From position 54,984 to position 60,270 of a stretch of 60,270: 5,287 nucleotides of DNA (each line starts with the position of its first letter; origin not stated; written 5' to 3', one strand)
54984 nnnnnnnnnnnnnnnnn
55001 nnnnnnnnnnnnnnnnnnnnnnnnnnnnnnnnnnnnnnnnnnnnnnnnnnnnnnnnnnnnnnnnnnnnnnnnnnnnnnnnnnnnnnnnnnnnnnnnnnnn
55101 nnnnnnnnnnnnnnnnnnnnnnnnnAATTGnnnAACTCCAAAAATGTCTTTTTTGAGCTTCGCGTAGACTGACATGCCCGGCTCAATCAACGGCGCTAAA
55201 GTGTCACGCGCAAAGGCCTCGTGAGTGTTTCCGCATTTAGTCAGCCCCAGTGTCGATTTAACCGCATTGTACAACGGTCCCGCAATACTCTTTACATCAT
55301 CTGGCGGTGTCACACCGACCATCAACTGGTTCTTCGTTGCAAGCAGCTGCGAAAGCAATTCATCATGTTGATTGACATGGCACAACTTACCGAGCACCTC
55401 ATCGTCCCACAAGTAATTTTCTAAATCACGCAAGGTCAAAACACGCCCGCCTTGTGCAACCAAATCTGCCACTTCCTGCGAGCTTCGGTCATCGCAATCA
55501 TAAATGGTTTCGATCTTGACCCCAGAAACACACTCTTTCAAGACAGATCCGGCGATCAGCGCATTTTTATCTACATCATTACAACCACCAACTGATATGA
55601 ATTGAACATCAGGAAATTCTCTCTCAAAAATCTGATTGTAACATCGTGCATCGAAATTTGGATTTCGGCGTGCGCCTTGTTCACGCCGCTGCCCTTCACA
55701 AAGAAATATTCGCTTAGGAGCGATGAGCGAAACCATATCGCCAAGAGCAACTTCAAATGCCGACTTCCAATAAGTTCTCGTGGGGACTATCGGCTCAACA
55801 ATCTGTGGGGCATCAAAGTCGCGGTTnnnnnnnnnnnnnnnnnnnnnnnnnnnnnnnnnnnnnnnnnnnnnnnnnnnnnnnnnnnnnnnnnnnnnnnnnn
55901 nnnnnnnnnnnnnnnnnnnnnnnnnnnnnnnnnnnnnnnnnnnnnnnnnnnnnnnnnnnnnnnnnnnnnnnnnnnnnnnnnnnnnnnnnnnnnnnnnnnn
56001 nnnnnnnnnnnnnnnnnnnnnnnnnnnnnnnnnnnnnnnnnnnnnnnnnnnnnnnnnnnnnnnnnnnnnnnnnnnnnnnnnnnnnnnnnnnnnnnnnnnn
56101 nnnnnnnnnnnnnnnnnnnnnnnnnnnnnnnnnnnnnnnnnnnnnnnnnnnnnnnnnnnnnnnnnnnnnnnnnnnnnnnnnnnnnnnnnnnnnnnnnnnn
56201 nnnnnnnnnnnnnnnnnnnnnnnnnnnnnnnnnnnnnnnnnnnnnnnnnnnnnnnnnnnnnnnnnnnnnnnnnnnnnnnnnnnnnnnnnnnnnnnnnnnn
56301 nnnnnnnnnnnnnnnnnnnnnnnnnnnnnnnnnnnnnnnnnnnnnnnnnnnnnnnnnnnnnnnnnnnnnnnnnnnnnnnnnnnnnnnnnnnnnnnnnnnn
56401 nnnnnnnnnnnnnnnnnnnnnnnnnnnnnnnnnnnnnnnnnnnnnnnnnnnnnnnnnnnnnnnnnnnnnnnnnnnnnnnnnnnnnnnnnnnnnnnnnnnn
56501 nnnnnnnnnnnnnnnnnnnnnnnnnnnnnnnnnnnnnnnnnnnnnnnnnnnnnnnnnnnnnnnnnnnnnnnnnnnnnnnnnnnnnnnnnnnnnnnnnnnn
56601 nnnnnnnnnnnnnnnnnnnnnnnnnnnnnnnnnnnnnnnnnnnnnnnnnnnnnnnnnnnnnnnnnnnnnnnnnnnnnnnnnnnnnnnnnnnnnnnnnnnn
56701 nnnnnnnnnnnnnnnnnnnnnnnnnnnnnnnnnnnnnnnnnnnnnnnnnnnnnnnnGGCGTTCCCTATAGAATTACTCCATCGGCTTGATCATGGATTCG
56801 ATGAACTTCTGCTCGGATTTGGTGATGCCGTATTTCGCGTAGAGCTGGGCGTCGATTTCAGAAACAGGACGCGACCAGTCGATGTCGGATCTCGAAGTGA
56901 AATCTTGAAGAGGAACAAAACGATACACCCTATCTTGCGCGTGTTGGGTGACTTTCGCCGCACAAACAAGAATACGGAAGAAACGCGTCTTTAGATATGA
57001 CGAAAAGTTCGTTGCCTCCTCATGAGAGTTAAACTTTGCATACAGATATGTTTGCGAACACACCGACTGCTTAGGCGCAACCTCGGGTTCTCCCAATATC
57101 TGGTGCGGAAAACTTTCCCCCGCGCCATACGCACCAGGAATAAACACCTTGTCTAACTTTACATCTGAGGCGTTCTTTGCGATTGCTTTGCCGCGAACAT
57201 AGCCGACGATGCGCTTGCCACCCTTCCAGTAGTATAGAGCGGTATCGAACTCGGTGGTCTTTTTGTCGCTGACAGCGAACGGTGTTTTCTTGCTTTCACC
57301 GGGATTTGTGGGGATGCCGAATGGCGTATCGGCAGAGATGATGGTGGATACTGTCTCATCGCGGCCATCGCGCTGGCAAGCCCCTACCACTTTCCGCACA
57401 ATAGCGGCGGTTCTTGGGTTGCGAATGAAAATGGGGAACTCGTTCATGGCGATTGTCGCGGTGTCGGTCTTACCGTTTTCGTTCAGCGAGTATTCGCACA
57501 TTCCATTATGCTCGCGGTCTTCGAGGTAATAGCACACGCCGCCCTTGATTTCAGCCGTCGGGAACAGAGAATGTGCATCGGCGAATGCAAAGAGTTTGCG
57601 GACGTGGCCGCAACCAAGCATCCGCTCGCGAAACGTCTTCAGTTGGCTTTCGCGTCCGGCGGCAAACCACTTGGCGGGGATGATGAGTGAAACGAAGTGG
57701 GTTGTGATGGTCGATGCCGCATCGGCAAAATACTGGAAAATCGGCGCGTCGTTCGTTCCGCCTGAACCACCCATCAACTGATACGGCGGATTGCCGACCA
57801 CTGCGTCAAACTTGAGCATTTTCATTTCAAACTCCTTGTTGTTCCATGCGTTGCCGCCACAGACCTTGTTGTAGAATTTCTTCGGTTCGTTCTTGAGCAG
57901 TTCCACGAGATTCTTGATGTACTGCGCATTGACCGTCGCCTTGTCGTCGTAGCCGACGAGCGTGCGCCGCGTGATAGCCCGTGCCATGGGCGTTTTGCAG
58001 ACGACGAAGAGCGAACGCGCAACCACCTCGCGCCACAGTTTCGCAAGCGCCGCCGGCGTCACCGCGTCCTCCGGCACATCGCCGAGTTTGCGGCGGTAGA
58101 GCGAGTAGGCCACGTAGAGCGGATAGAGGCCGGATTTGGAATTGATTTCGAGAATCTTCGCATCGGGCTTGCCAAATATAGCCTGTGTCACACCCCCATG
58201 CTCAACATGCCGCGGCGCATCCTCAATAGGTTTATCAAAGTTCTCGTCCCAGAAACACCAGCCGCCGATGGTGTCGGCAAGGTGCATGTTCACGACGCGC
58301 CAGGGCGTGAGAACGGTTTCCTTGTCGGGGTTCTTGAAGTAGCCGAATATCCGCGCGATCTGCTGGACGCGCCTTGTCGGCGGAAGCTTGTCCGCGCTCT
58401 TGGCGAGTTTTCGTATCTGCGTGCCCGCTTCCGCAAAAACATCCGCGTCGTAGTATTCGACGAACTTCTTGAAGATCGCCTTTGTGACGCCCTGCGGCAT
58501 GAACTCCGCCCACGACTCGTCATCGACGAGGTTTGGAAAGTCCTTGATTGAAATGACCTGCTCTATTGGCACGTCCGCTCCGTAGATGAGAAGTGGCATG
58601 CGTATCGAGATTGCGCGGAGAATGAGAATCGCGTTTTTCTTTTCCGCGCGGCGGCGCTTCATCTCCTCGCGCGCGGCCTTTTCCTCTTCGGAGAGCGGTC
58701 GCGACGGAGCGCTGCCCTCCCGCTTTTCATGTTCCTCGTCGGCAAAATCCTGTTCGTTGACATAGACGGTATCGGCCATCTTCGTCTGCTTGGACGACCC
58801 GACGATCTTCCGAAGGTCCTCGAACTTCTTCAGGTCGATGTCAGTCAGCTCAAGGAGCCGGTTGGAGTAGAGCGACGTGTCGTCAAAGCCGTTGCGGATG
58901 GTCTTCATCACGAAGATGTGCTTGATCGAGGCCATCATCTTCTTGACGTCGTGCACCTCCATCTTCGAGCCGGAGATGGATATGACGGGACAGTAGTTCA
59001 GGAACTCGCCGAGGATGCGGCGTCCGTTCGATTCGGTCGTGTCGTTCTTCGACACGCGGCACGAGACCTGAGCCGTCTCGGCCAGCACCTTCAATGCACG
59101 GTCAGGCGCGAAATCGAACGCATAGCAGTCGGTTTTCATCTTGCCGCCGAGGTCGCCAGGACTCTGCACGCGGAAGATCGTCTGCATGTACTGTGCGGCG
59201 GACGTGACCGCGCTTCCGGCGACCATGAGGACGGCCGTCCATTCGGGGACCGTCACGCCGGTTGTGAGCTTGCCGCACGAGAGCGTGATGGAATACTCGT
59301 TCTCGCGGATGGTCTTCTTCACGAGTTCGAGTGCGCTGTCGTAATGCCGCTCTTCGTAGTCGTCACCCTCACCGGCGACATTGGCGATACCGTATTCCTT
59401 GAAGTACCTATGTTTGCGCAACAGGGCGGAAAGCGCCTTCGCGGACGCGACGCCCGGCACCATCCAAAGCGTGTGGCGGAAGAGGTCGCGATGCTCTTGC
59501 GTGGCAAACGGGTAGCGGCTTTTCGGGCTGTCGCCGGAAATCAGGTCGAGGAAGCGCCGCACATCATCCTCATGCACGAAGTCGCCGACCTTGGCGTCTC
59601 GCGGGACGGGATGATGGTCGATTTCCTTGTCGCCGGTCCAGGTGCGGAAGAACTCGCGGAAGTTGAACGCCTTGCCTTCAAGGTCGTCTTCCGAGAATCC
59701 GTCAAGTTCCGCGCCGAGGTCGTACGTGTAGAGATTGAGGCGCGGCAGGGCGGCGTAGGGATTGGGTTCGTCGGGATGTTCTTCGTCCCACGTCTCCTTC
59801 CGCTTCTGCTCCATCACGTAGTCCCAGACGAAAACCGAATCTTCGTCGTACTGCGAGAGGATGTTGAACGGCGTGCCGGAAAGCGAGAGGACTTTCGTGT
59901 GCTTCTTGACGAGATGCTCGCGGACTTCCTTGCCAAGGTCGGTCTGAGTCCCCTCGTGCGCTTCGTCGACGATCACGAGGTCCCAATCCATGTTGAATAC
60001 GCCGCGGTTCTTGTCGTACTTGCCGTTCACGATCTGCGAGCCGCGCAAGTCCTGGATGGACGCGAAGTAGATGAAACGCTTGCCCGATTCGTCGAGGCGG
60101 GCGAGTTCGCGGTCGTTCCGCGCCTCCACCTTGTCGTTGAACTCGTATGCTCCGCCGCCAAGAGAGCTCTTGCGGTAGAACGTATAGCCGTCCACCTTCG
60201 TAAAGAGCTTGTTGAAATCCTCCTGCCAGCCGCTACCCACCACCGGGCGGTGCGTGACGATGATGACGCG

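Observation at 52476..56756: Three tightly coupled genes: ABC-ATPase/DUF4435 fusion, OLD ATPase-TOPRIM and a 349-aa SF1 helicase, a possible expanded Gabija-type system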

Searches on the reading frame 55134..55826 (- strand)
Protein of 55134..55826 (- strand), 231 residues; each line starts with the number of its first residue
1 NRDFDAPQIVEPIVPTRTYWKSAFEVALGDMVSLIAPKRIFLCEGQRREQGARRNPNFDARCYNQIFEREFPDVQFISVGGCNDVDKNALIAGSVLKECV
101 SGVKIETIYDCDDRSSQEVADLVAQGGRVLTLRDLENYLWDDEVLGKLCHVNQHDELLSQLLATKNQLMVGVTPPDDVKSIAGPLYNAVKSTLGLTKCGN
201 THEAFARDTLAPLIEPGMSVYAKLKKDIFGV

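Call 34: search_solved_structures(query=A3, max_evalue=10, show_alignments=3)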
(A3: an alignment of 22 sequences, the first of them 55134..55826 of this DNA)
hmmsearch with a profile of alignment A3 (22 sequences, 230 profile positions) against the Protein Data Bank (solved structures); distinct sequences matched with E-value up to 10: 7.
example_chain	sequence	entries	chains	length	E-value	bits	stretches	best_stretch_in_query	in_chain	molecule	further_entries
7oyc_E1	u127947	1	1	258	0.091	15.3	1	165-225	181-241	60S ribosomal protein L6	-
8eug_D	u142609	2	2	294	0.36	13.4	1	131-211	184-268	60S ribosomal protein L5-A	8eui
9axt_BQ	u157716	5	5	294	0.42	13.1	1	131-211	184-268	Large ribosomal subunit protein uL18B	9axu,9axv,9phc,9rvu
4o2x_A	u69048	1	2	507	0.43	13.1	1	89-157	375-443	Maltose-binding periplasmic protein, ATP-dependent Clp protease adaptor protein ClpS conta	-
1nxh_A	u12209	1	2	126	0.55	12.7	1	124-163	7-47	MTH396 protein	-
8k84_A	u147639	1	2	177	1.4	11.4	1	111-213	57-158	De novo design protein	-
5l0l_A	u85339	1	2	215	1.5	11.3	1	171-217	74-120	Uncharacterized protein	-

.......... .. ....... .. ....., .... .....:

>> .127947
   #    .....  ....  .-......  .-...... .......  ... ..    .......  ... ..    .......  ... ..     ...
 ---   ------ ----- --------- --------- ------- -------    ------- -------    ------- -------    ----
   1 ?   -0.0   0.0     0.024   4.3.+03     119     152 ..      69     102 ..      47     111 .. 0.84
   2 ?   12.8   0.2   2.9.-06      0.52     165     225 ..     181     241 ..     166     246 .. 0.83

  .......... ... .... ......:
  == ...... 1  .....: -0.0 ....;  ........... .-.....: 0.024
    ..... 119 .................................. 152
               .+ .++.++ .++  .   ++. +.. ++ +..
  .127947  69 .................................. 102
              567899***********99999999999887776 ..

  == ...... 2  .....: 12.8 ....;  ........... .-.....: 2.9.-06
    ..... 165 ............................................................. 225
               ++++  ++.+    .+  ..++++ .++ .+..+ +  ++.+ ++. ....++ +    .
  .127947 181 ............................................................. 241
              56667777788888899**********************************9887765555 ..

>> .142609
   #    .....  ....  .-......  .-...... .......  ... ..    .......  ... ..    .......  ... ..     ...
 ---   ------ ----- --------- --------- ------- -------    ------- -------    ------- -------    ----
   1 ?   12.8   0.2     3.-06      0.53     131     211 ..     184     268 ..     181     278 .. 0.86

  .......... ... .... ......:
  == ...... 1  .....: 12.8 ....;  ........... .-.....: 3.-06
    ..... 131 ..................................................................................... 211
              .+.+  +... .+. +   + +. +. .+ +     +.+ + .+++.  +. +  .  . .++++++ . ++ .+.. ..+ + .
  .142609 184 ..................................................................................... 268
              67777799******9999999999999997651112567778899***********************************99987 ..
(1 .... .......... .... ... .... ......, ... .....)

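Call 49: predict_structure(alignment_id=A4)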
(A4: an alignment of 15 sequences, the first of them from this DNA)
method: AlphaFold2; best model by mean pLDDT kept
length: 231 residues; sequences in the alignment: 15
mean_pLDDT: 88.4   pTM: 0.82
mean pLDDT of the five models: 88.4, 87.7, 86.8, 85.7, 84.7
residues with pLDDT >= 90: 134; 70-90: 84; 50-70: 9; < 50: 4
segments of 3 or more residues with pLDDT < 50: 49-51
pLDDT, mean of each block of 10 residues (from residue 1): 73 82 80 84 70 72 96 92 81 86 90 92 92 95 98 97 97 90 95 86 92 97 96 76
secondary structure, 60 per line:
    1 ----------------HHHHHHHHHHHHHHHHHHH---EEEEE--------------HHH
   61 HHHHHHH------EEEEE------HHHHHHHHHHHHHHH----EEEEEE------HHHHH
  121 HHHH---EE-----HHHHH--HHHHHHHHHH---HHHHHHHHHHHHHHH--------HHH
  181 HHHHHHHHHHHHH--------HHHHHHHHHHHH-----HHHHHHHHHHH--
elements in order: H17-35 E39-43 H58-67 E74-78 H85-99 E104-109 H116-124 H135-139 H142-151 H155-169 H178-193 H202-213 H219-229

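Call 51: fold_search(model_id=the predicted structure, library=pdb)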
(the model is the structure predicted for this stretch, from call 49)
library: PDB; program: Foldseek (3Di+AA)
matches with E <= 10: 903; with E <= 0.001: 0
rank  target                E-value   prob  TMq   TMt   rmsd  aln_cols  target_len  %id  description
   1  9jsq                  2.8e-02  0.38  0.24  0.13  20.0       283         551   14  The mutant structure of Dihydroxyacid dehydratase (DHAD)-I177F (released 2025-09-10)
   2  3rot_A                6.3e-02  0.60  0.22  0.20   7.8       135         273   17  Crystal structure of ABC sugar transporter (periplasmic sugar binding protein) from Legionella pneumophila (released 2011-05-18)
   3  4yr7_B                7.0e-02  0.57  0.22  0.17  13.9       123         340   10  Structure of LuxP In Complex With 1-deoxy-alpha-L-xylulofuranose-1,2-borate (released 2016-03-23)
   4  6hfz_B                7.0e-02  0.30  0.25  0.18  15.8       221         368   11  Crystal structure of a two-domain esterase (CEX) active on acetylated mannans (released 2019-09-11)
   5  3bbl                  7.9e-02  0.69  0.26  0.23   7.4       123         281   13  Crystal structure of a regulatory protein of LacI family from Chloroflexus aggregans (released 2007-11-27)
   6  6hfz_A                8.3e-02  0.33  0.26  0.19  14.1       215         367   12  Crystal structure of a two-domain esterase (CEX) active on acetylated mannans (released 2019-09-11)
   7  5ym0                  1.2e-01  0.23  0.25  0.14  16.8       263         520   11  The crystal structure of DHAD (released 2018-10-24)
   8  6hh9_B                1.4e-01  0.23  0.26  0.19  14.0       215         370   12  Crystal structure of a two-domain esterase (CEX) active on acetylated mannans co-crystallized with mannopentaose (released 2019-09-11)
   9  8imu_A                1.4e-01  0.21  0.24  0.14  16.4       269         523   12  Dihydroxyacid dehydratase (DHAD) mutant-V497F (released 2024-03-13)
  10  7ce1_T                1.6e-01  0.25  0.27  0.23  12.7       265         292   12  Complex STRUCTURE OF TRANSCRIPTION FACTOR SghR with its COGNATE DNA (released 2020-07-15)
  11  3rot_B                2.0e-01  0.44  0.23  0.21   7.6       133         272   16  Crystal structure of ABC sugar transporter (periplasmic sugar binding protein) from Legionella pneumophila (released 2011-05-18)
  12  5xss_B                2.1e-01  0.41  0.24  0.21   7.2       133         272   20  XylFII molecule (released 2017-08-02)
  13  5ze4                  2.1e-01  0.16  0.25  0.13  20.2       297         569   12  The structure of holo- structure of DHAD complex with [2Fe-2S] cluster (released 2018-07-18)
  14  1f6d_D                2.1e-01  0.15  0.21  0.15  16.1       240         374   14  THE STRUCTURE OF UDP-N-ACETYLGLUCOSAMINE 2-EPIMERASE FROM E. COLI. (released 2000-12-13)
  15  8ikz                  2.1e-01  0.13  0.22  0.12  20.4       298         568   13  The mutant structure of DHAD (released 2024-03-06)
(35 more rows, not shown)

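Call 52: search_protein_families(library=padloc, alignment_id=A4, max_evalue=1)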
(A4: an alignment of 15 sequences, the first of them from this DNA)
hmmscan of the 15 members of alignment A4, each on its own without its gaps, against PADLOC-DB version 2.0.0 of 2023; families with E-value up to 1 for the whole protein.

A. member 1, seq(231 aa): 1 family
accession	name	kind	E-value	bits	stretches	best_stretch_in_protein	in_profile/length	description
PDLC02982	AriAB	-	0.03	11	1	54-147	334-421/570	-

B. families by the number of members that match (of 15 scanned): 4 families
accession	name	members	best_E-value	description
PDLC02982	AriAB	12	6.5e-09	-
PDLC02981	AriAB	10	1.6e-06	-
PDLC02983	AriB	6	4.7e-05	-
PDLC02914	ATPase-Toprim_I-B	1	8.6e-05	-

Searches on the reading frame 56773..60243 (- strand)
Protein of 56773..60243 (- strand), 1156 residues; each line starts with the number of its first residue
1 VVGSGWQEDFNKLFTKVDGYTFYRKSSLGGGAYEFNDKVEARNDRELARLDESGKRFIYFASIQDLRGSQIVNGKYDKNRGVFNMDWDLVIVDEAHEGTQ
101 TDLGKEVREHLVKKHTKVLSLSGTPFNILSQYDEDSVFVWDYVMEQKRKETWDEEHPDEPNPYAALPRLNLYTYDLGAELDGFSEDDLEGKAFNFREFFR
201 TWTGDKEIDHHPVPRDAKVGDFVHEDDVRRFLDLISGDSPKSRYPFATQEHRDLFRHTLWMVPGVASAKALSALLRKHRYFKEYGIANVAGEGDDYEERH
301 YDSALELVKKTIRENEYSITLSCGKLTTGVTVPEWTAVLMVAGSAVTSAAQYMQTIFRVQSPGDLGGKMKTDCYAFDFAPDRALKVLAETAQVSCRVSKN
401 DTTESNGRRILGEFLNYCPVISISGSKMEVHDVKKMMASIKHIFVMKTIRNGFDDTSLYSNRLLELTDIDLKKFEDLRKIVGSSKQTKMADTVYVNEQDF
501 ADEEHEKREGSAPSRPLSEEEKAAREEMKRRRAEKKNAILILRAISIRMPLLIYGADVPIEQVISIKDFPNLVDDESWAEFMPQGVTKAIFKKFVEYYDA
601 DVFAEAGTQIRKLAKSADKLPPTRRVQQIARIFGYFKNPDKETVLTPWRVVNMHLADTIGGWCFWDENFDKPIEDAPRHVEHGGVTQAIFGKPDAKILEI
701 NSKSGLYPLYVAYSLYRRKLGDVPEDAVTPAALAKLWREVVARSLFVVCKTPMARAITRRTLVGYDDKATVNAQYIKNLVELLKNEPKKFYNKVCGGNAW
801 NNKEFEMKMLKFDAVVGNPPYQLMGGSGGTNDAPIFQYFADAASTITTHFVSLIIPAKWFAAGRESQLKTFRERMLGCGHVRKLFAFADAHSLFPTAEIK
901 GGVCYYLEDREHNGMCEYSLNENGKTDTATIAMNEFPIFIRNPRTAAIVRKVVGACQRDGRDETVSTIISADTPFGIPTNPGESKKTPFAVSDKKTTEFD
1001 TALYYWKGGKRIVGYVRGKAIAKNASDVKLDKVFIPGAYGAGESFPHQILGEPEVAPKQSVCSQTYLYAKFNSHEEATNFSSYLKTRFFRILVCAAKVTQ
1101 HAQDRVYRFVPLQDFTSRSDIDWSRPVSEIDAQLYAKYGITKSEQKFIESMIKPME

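Call 3: search_protein_families(library=pfam, proteins=[window:56773-60243:-], max_evalue=0.01)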
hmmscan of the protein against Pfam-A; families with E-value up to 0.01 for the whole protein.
window:56773-60243:- (1156 aa): 3 families
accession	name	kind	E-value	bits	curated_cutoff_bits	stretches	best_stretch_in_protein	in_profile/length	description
PF07669.17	Eco57I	-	1.6e-21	77.6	25.3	1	744-894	2-171/171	Eco57I restriction-modification methylase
PF04851.21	ResIII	-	5.9e-06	26.7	22.5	1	35-126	84-163/164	Type III restriction enzyme, res subunit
PF18766.7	SWI2_SNF2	-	0.0051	16.9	26.7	0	37-128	75-158/221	SWI2/SNF2 ATPase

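Call 4: search_protein_families(library=padloc, proteins=[window:56773-60243:-], max_evalue=0.01)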
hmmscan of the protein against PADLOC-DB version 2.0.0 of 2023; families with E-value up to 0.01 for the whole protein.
window:56773-60243:- (1156 aa): 2 families
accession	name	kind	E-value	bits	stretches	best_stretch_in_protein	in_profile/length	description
PDLC03626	REase_MTase_IIG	-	3.5e-59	198.5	3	777-1155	982-1359/1359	Type IIG restriction enzyme-methyltransferase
PDLC03375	MTase_II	-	7.4e-50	168.2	1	810-1155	9-348/348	Type II methyltransferase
